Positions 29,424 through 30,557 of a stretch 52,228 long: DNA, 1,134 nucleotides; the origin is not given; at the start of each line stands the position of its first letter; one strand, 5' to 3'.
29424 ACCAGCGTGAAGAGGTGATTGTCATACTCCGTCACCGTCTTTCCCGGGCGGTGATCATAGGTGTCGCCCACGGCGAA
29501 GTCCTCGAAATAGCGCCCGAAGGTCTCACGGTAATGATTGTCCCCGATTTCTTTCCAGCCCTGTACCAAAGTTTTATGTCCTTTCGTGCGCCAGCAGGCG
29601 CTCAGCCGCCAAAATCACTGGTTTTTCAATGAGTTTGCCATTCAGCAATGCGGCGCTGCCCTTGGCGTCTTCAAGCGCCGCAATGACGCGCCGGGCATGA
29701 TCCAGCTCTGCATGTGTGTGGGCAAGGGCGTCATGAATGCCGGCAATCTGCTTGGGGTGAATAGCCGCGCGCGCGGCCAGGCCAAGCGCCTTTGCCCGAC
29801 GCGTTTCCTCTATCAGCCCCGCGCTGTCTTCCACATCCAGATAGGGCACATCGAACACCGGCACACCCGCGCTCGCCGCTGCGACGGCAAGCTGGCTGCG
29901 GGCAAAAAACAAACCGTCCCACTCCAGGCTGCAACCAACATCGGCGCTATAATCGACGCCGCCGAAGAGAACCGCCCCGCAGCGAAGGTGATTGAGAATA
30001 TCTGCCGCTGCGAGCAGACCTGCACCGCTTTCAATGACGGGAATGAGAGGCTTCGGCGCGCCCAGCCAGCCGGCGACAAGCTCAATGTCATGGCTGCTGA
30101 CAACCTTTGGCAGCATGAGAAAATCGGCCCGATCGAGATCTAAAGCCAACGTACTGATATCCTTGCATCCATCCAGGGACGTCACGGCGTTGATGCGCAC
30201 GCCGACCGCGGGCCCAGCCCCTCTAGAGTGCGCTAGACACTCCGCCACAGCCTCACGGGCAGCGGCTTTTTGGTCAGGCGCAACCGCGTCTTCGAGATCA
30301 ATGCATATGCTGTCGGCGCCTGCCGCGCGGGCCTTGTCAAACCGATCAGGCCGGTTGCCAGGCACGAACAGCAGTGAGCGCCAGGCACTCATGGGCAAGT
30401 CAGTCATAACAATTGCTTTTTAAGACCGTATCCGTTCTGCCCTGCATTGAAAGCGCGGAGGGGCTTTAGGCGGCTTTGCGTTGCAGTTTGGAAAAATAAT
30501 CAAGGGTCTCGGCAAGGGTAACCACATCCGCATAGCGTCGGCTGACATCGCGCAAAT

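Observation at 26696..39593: Locus 2: TonB receptor + HyuAB + C45 Ntn-hydrolase + Cys-amidohydrolase + CoA-transferase/ACAD/MaoC/CitE operon with divergent GntR - best candidate for an undescribed cyclic-amide catabolic system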

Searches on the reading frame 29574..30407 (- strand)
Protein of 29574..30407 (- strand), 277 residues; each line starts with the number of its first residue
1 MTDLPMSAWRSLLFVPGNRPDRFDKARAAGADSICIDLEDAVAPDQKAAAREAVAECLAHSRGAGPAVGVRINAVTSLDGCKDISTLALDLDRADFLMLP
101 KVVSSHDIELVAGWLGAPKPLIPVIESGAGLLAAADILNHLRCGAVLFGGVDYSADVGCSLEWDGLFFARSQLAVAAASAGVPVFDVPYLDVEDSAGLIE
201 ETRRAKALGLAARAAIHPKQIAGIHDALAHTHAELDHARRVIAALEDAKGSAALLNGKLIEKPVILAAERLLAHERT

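Call 3: search_protein_families(library=pfam, proteins=[window:29574-30407:-])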
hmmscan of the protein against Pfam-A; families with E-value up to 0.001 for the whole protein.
window:29574-30407:- (277 aa): 2 families
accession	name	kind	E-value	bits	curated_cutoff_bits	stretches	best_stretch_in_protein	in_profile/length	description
PF03328.21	HpcH_HpaI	-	1.2e-34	120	25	1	10-218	1-221/221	HpcH/HpaI aldolase/citrate lyase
PF15617.12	C-C_Bond_Lyase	-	2.8e-13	50.2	28.4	1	195-247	235-286/320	C-C_Bond_Lyase of the TIM-Barrel fold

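Call 4: search_protein_families(library=ncbifam, proteins=[window:29574-30407:-])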
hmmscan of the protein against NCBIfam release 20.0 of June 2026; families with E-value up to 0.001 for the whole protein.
window:29574-30407:- (277 aa): 3 families
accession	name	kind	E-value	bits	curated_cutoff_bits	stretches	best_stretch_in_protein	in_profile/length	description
NF038242.1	RipC_Ccl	equivalog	5.4e-64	216.3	375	1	10-273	2-266/268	itaconate degradation C-C-lyase RipC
TIGR01588.1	citE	equivalog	4.4e-43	147.4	443.4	1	10-273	4-281/288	citrate (pro-3S)-lyase subunit beta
NF041626.1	malyCoAlyase_Halo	equivalog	3.7e-08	32.7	500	1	32-261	35-299/340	L-malyl-CoA/beta-methylmalyl-CoA lyase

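Call 22: search_solved_structures(query=window:29574-30407:-, max_evalue=1e-10)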
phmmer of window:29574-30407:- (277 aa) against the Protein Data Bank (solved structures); distinct sequences matched with E-value up to 1e-10: 13.
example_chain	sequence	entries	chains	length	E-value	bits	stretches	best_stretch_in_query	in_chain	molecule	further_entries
3qll_A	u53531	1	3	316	6.5e-44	153.7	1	3-273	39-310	Citrate lyase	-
8khl_A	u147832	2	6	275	2.7e-30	109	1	10-273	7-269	Probable acyl-CoA lyase beta chain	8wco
9nzb_A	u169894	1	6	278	2.9e-30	108.9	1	9-273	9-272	Acyl-CoA lyase beta chain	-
1sgj_A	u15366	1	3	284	2e-29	106.2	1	5-275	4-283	citrate lyase, beta subunit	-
5vxc_A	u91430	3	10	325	1.6e-28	103.2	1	10-270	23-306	Citrate lyase subunit beta-like protein, mitochondrial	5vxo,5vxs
6aq4_A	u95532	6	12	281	1.7e-28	103.1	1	11-273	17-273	Citrate lyase subunit beta-like protein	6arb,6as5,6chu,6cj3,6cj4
1z6k_A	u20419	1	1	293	2e-28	102.9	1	11-273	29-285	Citrate Lyase beta subunit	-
4l9y_A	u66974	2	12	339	1.2e-26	97.1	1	9-160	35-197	Malyl-CoA lyase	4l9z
1u5h_A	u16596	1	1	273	3.6e-26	95.5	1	11-273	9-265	citE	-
5ugr_A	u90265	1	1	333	4.3e-26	95.3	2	160-272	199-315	Malyl-CoA lyase/beta-methylmalyl-CoA lyase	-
1u5v_A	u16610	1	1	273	4.8e-26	95.1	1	11-273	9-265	citE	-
4l7z_A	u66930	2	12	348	7.5e-12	48.6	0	28-116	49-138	HpcH/HpaI aldolase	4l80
6kin_A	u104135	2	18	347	9.8e-12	48.2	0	28-116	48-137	HpcH/HpaI aldolase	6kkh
